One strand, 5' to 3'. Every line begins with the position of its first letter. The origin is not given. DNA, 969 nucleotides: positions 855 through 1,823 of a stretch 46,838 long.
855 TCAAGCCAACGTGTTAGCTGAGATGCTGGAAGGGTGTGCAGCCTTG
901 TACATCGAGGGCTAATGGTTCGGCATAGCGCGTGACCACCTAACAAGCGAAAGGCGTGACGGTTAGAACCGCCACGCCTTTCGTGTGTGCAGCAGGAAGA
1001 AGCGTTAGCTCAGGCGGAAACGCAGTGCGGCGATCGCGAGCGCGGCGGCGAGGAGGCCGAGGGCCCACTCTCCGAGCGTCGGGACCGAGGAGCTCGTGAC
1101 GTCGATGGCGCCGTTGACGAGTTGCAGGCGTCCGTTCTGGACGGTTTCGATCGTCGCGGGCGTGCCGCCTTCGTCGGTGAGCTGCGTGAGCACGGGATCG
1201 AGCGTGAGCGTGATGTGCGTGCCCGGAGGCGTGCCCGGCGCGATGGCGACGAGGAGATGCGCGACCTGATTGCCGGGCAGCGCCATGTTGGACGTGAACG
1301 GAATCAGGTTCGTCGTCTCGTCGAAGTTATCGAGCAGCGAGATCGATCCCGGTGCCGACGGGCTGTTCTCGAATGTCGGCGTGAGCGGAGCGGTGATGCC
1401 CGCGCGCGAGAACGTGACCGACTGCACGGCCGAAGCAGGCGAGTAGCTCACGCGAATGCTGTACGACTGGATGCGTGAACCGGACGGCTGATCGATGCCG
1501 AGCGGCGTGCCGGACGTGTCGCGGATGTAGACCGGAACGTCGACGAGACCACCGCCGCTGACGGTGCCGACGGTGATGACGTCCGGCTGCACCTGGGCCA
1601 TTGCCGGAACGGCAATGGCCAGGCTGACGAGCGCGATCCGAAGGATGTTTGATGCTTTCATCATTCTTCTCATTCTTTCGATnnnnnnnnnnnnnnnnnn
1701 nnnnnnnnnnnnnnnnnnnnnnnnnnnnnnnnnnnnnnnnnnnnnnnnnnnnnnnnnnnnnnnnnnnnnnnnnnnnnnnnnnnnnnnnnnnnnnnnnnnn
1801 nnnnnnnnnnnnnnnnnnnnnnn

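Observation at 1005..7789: Non-cellulosomal dockerin-cohesin pair with an IPTL-CTERM anchor, translationally coupled to a stand-alone receiver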

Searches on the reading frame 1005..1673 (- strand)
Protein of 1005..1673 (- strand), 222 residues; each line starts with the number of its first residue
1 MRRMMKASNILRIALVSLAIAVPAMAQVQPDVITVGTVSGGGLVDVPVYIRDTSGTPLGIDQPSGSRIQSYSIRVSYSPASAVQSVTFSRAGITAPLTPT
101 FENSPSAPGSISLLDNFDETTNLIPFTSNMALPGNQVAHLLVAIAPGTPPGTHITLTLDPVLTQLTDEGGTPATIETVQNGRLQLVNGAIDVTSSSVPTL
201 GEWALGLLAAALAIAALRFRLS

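Call 7: search_protein_families(library=pfam, proteins=[window:1005-1673:-], max_evalue=0.1)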
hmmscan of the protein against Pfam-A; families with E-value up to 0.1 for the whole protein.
window:1005-1673:- (222 aa): 1 family
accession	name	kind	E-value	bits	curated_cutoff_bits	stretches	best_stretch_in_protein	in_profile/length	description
PF18203.6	IPTL-CTERM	-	1.5e-06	28.3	20.8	1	196-218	2-24/28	IPTL-CTERM motif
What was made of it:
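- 1008..1088 (-): IPTL-CTERM sorting signal: VPTLGEW, TM helix, RFRLS. PF18203 28.3 bits (cutoff 20.8), aa 196-218 (call 7).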

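Call 8: search_protein_families(library=ncbifam, proteins=[window:1005-1673:-], max_evalue=0.1)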
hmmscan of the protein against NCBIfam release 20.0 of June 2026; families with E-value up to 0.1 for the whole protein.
window:1005-1673:- (222 aa): 2 families
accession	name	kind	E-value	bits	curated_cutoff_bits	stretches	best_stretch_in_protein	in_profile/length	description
TIGR04174.1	IPTL_CTERM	subfamily_domain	1.7e-06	28.2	20.5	1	197-218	1-22/27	IPTL-CTERM sorting domain-containing protein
NF033207.2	midcut_by_XrtH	subfamily_domain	1.1e-05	25.5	45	1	192-218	32-58/175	midcut-by-XrtH protein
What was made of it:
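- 1008..1088 (-): TIGR04174 28.2 bits (cutoff 20.5) (call 8).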

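Call 9: find_homologous_proteins(query=window:1005-1673:-, max_evalue=0.001)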
Query window:1005-1673:- (222 aa): 894 proteins with E <= 0.001 among 3711 candidates; the best 120 are listed.
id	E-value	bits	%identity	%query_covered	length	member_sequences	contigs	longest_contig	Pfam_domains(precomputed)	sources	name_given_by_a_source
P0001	1.3e-129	448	100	98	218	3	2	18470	PF18203.7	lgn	-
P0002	6.6e-104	364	82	99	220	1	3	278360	-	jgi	jgi:hypothetical protein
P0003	9.8e-103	360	79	100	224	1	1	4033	PF18203.7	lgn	-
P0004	1.7e-100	353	83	88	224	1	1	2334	PF18203.7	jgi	jgi:hypothetical protein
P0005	7.9e-99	348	81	95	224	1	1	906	-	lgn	-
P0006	2.3e-98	346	81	95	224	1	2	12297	-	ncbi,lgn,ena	ncbi:MAG TPA: IPTL-CTERM sorting domain-containing protein [Thermoanaerobaculia bacterium]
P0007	3.7e-98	345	77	100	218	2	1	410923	-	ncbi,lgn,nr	ncbi:MAG TPA: hypothetical protein VHW00_00805 [Thermoanaerobaculia bacterium]|nr:hypothetical prote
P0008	4.5e-98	345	83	92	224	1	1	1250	PF18203.7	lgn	-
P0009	9.7e-98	344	78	100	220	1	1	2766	PF18203.7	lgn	-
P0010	1.2e-96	341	77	98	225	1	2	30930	-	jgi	jgi:hypothetical protein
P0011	4.2e-96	339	75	100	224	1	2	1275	PF18203.7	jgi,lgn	jgi:hypothetical protein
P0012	1.9e-94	333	76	99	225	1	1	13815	-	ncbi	-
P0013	1.7e-92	327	77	83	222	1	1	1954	PF18203.7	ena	-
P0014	6.5e-90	319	71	100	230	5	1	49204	-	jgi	jgi:hypothetical protein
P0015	9.9e-89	315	77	90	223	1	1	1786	-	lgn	-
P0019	8.7e-88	312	70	100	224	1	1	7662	PF18203.7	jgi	jgi:exosortase sorting signal-containing protein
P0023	2.1e-86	307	71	100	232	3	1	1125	PF18203.7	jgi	jgi:hypothetical protein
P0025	1.2e-85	305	72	100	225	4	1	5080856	-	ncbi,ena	-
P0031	1.7e-83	298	69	100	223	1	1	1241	PF18203.7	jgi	jgi:hypothetical protein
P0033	1.9e-83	297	70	86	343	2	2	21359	PF18203.7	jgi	jgi:hypothetical protein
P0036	3.3e-83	297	70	100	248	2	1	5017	PF18203.7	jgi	jgi:hypothetical protein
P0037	3.6e-83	296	67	100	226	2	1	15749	PF18203.7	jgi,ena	-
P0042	8.8e-82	292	68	100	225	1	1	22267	PF18203.7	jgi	jgi:hypothetical protein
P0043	1.1e-81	292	68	100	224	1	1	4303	PF18203.7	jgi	jgi:hypothetical protein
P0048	5.9e-81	289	68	100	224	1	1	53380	PF18203.7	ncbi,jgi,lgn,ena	ncbi:MAG TPA: IPTL-CTERM sorting domain-containing protein [Thermoanaerobaculia bacterium]|jgi:hypot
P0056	5.1e-80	286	72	86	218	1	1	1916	PF18203.7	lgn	-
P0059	2.8e-79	284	68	100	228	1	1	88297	PF18203.7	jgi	jgi:exosortase sorting signal-containing protein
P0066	3.7e-78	280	65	96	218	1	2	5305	PF18203.7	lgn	-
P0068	1.1e-77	279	65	96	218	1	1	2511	PF18203.7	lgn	-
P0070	1.8e-77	278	74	73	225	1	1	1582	PF18203.7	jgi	jgi:hypothetical protein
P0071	2.9e-77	277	72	86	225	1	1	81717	PF18203.7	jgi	-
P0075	7.0e-77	276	65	100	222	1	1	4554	PF18203.7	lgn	-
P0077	2.0e-76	274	65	100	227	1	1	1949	PF18203.7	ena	-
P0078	2.1e-76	274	66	98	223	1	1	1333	PF18203.7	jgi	jgi:hypothetical protein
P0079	5.4e-76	273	66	99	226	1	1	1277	PF18203.7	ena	-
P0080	6.3e-76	273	67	100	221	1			PF18203.7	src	-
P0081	7.6e-76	273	73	86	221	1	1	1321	PF18203.7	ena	-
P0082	8.5e-76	272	69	78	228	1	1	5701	PF18203.7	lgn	-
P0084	1.1e-75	272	66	96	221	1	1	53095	PF18203.7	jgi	-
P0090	2.6e-75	271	69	86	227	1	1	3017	PF18203.7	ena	-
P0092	2.9e-75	271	59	100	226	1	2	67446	PF18203.7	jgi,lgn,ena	-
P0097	1.2e-74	269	72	78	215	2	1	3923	PF18203.7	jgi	jgi:hypothetical protein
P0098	1.4e-74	269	69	79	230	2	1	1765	PF18203.7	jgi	jgi:hypothetical protein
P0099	1.5e-74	268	64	96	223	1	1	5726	PF18203.7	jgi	jgi:hypothetical protein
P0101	1.6e-74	268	64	99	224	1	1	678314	PF18203.7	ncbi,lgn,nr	ncbi:MAG TPA: IPTL-CTERM sorting domain-containing protein [Thermoanaerobaculia bacterium]|nr:IPTL-C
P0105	3.8e-74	267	62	91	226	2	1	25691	PF18203.7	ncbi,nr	ncbi:MAG TPA: IPTL-CTERM sorting domain-containing protein [Thermoanaerobaculia bacterium]|nr:IPTL-C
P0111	1.5e-73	265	66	91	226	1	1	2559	PF18203.7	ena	-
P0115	3.3e-73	264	64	100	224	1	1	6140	PF18203.7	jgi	jgi:hypothetical protein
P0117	5.1e-73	263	69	77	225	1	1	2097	PF18203.7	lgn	-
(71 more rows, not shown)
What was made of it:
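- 1005..1673 (-): Anchor gene (222 aa): signal peptide, cohesin-fold module and IPTL-CTERM sorting signal. There are 894 homologues, all Thermoanaerobaculia/Acidobacteriota where a source names the organism, and the 120 listed are 59-100% identical (call 9).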

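Call 10: search_solved_structures(query=window:1005-1673:-, max_evalue=10, show_alignments=2)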
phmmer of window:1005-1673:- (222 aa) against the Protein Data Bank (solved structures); distinct sequences matched with E-value up to 10: 0.

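Call 13: find_encoding_contigs(protein=P0007, flank=10000, max_places=2)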
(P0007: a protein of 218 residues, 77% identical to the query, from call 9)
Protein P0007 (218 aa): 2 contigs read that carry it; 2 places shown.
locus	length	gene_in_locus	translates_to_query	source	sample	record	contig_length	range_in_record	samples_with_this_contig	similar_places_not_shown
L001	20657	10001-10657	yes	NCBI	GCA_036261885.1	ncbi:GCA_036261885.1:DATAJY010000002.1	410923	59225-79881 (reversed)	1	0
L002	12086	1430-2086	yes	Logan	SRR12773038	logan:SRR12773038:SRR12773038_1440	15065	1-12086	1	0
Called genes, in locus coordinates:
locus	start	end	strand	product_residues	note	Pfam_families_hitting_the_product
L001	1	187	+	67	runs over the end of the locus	PF00313:CSD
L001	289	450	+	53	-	-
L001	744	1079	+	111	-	-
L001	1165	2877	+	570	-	PF02743:dCache_1, PF13581:HATPase_c_2 (faint), PF00672:HAMP (weak), PF07730:HisKA_3, PF02518:HATPase_c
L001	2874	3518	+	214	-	PF00072:Response_reg, PF00196:GerE, PF08281:Sigma70_r4_2 (weak)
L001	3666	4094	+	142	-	PF00072:Response_reg (weak)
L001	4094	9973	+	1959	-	PF13620:CarboxypepD_reg, PF08308:PEGA (faint), PF06832:BiPBP_C (faint), PF16820:PKD_3 (faint), PF19081:Ig_7 (weak), PF19408:PKD_6, PF01833:TIG, PF00404:Dockerin_1 (faint)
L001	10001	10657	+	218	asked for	-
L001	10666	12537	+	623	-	-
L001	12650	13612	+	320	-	PF01073:3Beta_HSD, PF01370:Epimerase, PF04321:RmlD_sub_bind, PF16363:GDP_Man_Dehyd, PF13460:NAD_binding_10 (weak), PF07993:NAD_binding_4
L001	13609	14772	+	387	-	PF13506:Glyco_transf_21, PF13641:Glyco_tranf_2_3 (weak), PF13632:Glyco_trans_2_3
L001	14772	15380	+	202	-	-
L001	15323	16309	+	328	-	PF08545:ACP_syn_III, PF08541:ACP_syn_III_C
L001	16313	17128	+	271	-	PF00753:Lactamase_B, PF12706:Lactamase_B_2 (weak), PF23023:Anti-Pycsar_Apyc1 (weak)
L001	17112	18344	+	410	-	PF00201:UDPGT (weak), PF04101:Glyco_tran_28_C (weak), PF06722:EryCIII-like_C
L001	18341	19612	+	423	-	PF00501:AMP-binding (weak)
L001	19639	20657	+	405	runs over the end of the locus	PF01041:DegT_DnrJ_EryC1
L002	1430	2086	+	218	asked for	-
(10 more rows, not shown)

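Call 14: find_encoding_contigs(protein=P0025, flank=10000, max_places=2)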
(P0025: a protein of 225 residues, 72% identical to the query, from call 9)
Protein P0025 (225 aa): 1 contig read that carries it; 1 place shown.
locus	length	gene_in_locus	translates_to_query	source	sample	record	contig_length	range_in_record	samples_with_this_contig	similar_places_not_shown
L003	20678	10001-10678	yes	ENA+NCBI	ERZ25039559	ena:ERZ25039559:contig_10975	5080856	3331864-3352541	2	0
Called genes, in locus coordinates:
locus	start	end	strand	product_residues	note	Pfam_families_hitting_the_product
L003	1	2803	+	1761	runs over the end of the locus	PF19081:Ig_7 (faint), PF06832:BiPBP_C (faint), PF00932:LTD (weak), PF01833:TIG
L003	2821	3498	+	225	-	-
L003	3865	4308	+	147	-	PF00072:Response_reg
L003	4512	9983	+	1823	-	PF13620:CarboxypepD_reg, PF06832:BiPBP_C (faint), PF19081:Ig_7 (weak), PF01833:TIG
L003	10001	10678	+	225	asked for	-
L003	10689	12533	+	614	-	-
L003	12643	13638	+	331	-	PF14378:PAP2_3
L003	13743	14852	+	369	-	PF04055:Radical_SAM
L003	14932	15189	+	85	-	PF00355:Rieske, PF22543:Rieske_4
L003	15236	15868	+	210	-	PF12146:Hydrolase_4 (faint), PF20408:Abhydrolase_11 (weak)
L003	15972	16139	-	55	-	-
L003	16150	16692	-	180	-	PF01497:Peripla_BP_2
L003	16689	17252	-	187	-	PF00528:BPD_transp_1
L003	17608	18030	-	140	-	PF00528:BPD_transp_1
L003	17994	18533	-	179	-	PF19300:BPD_transp_1_N, PF00528:BPD_transp_1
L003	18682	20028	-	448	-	PF01523:PmbA_TldD_1st, PF19289:PmbA_TldD_3rd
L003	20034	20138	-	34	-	-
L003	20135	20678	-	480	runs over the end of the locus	PF01523:PmbA_TldD_1st, PF19290:PmbA_TldD_2nd, PF19289:PmbA_TldD_3rd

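Call 19: predict_structure(alignment_id=A1)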
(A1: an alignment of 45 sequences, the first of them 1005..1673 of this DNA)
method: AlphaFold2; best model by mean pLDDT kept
length: 222 residues; sequences in the alignment: 45
mean_pLDDT: 77.4   pTM: 0.68
mean pLDDT of the five models: 77.4, 72.9, 71.3, 70.1, 67.8
residues with pLDDT >= 90: 73; 70-90: 76; 50-70: 58; < 50: 15
segments of 3 or more residues with pLDDT < 50: 56-59, 96-101
pLDDT, mean of each block of 10 residues (from residue 1): 63 75 64 93 92 58 59 91 88 52 59 68 61 86 92 95 79 77 93 77 88 93 79
secondary structure, 60 per line:
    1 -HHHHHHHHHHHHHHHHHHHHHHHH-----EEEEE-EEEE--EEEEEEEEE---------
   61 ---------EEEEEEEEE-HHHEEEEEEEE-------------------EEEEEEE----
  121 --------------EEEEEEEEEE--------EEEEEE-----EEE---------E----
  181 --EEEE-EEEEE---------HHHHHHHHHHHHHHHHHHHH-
elements in order: H2-25 E31-35 E37-40 E43-51 E70-78 E83-90 E110-116 E135-144 E153-158 E164-166 E183-186 E188-192 H202-221
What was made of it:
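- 1596..1673 (-): Anchor signal peptide (aa 1-26, ...AVPAMA|QVQ). AF2 models it as an N-terminal helix, aa 2-25 (call 19).
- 1089..1592 (-): Cohesin-fold module of the anchor (aa ~28-195). AF2 mean pLDDT 77 (call 19).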

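Call 21: fold_search(model_id=the predicted structure, library=pdb)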
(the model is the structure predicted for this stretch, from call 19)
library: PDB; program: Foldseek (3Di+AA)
matches with E <= 10: 1483; with E <= 0.001: 47
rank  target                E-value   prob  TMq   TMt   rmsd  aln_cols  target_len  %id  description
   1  6kgc_A                4.0e-09  1.00  0.53  0.78   3.1       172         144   24  Crystal structure of CaDoc0917(R49D)-CaCohA2 complex at pH 5.4 (released 2020-07-08)
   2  6kgd_A                1.5e-08  1.00  0.49  0.72   3.8       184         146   21  Crystal structure of CaDoc0917(R49D)-CaCohA2 complex at pH 8.0 (released 2020-07-08)
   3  6kgf_C                1.7e-08  1.00  0.47  0.68   4.4       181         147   23  Crystal structure of CaDoc0917(R16D)-CaCohA2 complex at pH 8.2 (released 2020-07-08)
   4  6kgf_A                1.8e-08  1.00  0.46  0.69   5.4       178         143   22  Crystal structure of CaDoc0917(R16D)-CaCohA2 complex at pH 8.2 (released 2020-07-08)
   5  4ums                  5.7e-08  1.00  0.53  0.73   3.9       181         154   20  The crystal structure of the seventh ScaB type I cohesin from Pseudobacteroides cellulosolvens (released 2015-05-06)
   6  6kge_A                5.7e-08  1.00  0.46  0.70   5.4       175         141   23  Crystal structure of CaDoc0917(R16D)-CaCohA2 complex at pH 5.5 (released 2020-07-08)
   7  4uyq_A                1.0e-07  1.00  0.48  0.71   3.8       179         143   14  High resolution structure of the third cohesin ScaC in complex with the ScaB dockerin with a mutation in the C-termina (released 2015-04-15)
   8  4uyp_C                1.7e-07  1.00  0.47  0.69   3.9       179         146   16  High resolution structure of the third cohesin ScaC in complex with the ScaB dockerin with a mutation in the N-termina (released 2015-04-15)
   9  2vn5_C                2.4e-07  1.00  0.46  0.66   5.9       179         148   18  The Clostridium cellulolyticum dockerin displays a dual binding mode for its cohesin partner (released 2008-05-20)
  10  5nrm_A                3.0e-07  1.00  0.53  0.80   3.0       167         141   17  Crystal structure of the sixth cohesin from Acetivibrio cellulolyticus' scaffoldin B in complex with Cel5 dockerin S51 (released 2018-01-31)
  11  2vn5_A                3.7e-07  1.00  0.52  0.77   3.5       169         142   20  The Clostridium cellulolyticum dockerin displays a dual binding mode for its cohesin partner (released 2008-05-20)
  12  4uyp_A                4.3e-07  1.00  0.48  0.71   3.9       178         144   16  High resolution structure of the third cohesin ScaC in complex with the ScaB dockerin with a mutation in the N-termina (released 2015-04-15)
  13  5nrk_A                5.4e-07  1.00  0.52  0.78   3.1       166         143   17  Crystal structure of the sixth cohesin from Acetivibrio cellulolyticus' scaffoldin B in complex with Cel5 dockerin S15 (released 2018-01-31)
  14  1g1k_A                8.8e-07  1.00  0.44  0.65   5.9       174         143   20  COHESIN MODULE FROM THE CELLULOSOME OF CLOSTRIDIUM CELLULOLYTICUM (released 2000-11-22)
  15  4dh2_C                1.2e-06  1.00  0.44  0.60   5.6       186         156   16  Crystal structure of Coh-OlpC(Cthe_0452)-Doc435(Cthe_0435) complex: A novel type I Cohesin-Dockerin complex from Clost (released 2012-11-28)
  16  2xdh                  1.5e-06  1.00  0.45  0.68   4.2       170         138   12  Non-cellulosomal cohesin from the hyperthermophilic archaeon Archaeoglobus fulgidus (released 2010-05-26)
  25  4dh2_A                2.2e-06  1.00  0.45  0.60   4.5       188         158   15  Crystal structure of Coh-OlpC(Cthe_0452)-Doc435(Cthe_0435) complex: A novel type I Cohesin-Dockerin complex from Clost (released 2012-11-28)
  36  2zf9_D                2.1e-05  1.00  0.44  0.52   5.9       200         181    8  Crystal structure of a type III cohesin module from the cellulosomal ScaE cell-surface anchoring scaffoldin of Ruminoc (released 2008-12-30)
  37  2zf9_A                2.3e-05  1.00  0.43  0.50   6.2       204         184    7  Crystal structure of a type III cohesin module from the cellulosomal ScaE cell-surface anchoring scaffoldin of Ruminoc (released 2008-12-30)
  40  2jh2_A                2.6e-05  1.00  0.38  0.58   5.5       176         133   11  X-ray crystal structure of a cohesin-like module from Clostridium perfringens (released 2007-11-06)
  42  2zf9_B                3.8e-05  1.00  0.43  0.52   6.0       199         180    7  Crystal structure of a type III cohesin module from the cellulosomal ScaE cell-surface anchoring scaffoldin of Ruminoc (released 2008-12-30)
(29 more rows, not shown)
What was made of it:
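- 1089..1592 (-): Foldseek against PDB: ranks 1-45 are all cohesins, with 6kgc_A at E 4e-9 (TMt 0.78) and 5nrm_A at TMt 0.80 (call 21).
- On Cohesin (Pfam PF00963): Best E 4e-9, TM on target 0.78-0.80 (calls 19, 21).
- Checked: The cohesin assignment rests on predicted structure instead (call 21).
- The anchor has a cohesin fold; all of the top 45 PDB matches are cohesins (calls 19, 21).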

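Call 35: search_solved_structures(query=A1, max_evalue=10, show_alignments=1)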
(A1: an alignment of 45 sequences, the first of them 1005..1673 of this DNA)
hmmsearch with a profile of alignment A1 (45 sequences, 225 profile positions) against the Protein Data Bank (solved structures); distinct sequences matched with E-value up to 10: 0.
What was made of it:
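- On Cohesin (Pfam PF00963): No PDB sequence match for the single sequence or the profile (calls 10, 35).
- It is equally invisible to PDB sequence searches (calls 10, 35).
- Tried and rejected: The single sequence and the family profile both gave nothing against PDB (calls 10, 35).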

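Call 39: find_related_loci(query=A1, collection=genome_contigs, flank=10000)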
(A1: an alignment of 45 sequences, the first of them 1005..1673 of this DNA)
Query A1 (222 aa) in genome_contigs; peptide patterns used: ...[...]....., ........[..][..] (x = any residue, [..] = any of these).
92 stretches matched a pattern; 51 encode a relative of the query (tblastn E <= 1e-3); 48 distinct loci.
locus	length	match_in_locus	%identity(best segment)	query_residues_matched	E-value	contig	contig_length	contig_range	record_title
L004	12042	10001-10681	78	2-222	3e-106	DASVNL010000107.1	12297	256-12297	MAG TPA_asm: Thermoanaerobaculia bacterium isolate SMAG_U3126 k141_98876, whole genome shotgun sequence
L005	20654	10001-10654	77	1-222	9e-100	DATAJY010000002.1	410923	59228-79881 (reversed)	MAG TPA_asm: Thermoanaerobaculia bacterium isolate SMAG_U6924 k141_52860, whole genome shotgun sequence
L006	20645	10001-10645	72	10-221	4e-94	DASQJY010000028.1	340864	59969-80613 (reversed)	MAG TPA_asm: Thermoanaerobaculia bacterium isolate SMAG_U11898 k141_5127335, whole genome shotgun sequence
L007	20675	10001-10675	72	1-222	9e-94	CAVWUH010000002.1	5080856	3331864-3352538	MAG: uncultured Acidobacteriota bacterium isolate MFD07386.bin.2.1 genome assembly, contig: contig_10975, whole genome s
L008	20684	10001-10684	69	1-222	2e-90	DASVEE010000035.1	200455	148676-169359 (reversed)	MAG TPA_asm: Thermoanaerobaculia bacterium isolate SMAG_U2052 k141_870947, whole genome shotgun sequence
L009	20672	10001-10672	68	1-222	3e-90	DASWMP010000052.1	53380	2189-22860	MAG TPA_asm: Thermoanaerobaculia bacterium isolate SMAG_U3390 k141_524662, whole genome shotgun sequence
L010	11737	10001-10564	70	4-190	8e-83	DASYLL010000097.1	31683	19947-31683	MAG TPA_asm: Thermoanaerobaculia bacterium isolate SMAG_U4347 k141_3368227, whole genome shotgun sequence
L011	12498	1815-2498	64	1-222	7e-82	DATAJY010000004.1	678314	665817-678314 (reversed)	MAG TPA_asm: Thermoanaerobaculia bacterium isolate SMAG_U6924 k141_16775, whole genome shotgun sequence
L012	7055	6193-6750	72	21-203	5e-79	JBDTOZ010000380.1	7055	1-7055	MAG: Acidobacteriota bacterium isolate cluster3_bin.186 NODE_54762_length_7055_cov_45.601714, whole genome shotgun seque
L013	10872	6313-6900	67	24-219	7e-77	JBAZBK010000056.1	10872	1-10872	MAG: Thermoanaerobaculia bacterium isolate SO_2017_GW1_110 NODE_22560_length_10872_cov_2.038809_OW334_2017, whole genome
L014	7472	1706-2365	60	2-220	2e-74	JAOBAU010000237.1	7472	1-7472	MAG: Acidobacteria bacterium isolate RYN_27 scaffold_4836962, whole genome shotgun sequence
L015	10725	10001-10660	60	2-220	1e-73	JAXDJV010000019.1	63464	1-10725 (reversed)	MAG: Acidobacteriota bacterium isolate BP_58 scaffold_1831953, whole genome shotgun sequence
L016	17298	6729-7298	66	31-219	5e-74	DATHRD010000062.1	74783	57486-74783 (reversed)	MAG TPA_asm: Thermoanaerobaculia bacterium isolate SMAG_U12756 k141_1133780, whole genome shotgun sequence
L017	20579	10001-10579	62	28-219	4e-73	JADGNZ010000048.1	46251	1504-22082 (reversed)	MAG: Thermoanaerobaculia bacterium isolate Chersky.9_17 contig-100_66, whole genome shotgun sequence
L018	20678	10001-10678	56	1-219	2e-72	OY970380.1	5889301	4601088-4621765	MAG: Thermoanaerobaculia bacterium isolate MFD05537.bin.c.2 genome assembly, chromosome: 1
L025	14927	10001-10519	66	31-201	6e-67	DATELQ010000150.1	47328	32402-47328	MAG TPA_asm: Thermoanaerobaculia bacterium isolate SMAG_U8920 k141_468547, whole genome shotgun sequence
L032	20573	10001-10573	64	31-218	1e-63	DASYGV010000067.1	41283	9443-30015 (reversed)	MAG TPA_asm: Thermoanaerobaculia bacterium isolate SMAG_U4223 k141_735444, whole genome shotgun sequence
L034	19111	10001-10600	58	11-212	2e-62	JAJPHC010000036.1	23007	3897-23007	MAG: Acidobacteria bacterium isolate Centralia_MAG_134 k107_30517478, whole genome shotgun sequence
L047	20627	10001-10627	46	2-219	1e-45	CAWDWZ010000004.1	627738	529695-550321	MAG: Thermoanaerobaculia bacterium isolate MFD05942.bin.2.306 genome assembly, contig: contig_18564, whole genome shotgu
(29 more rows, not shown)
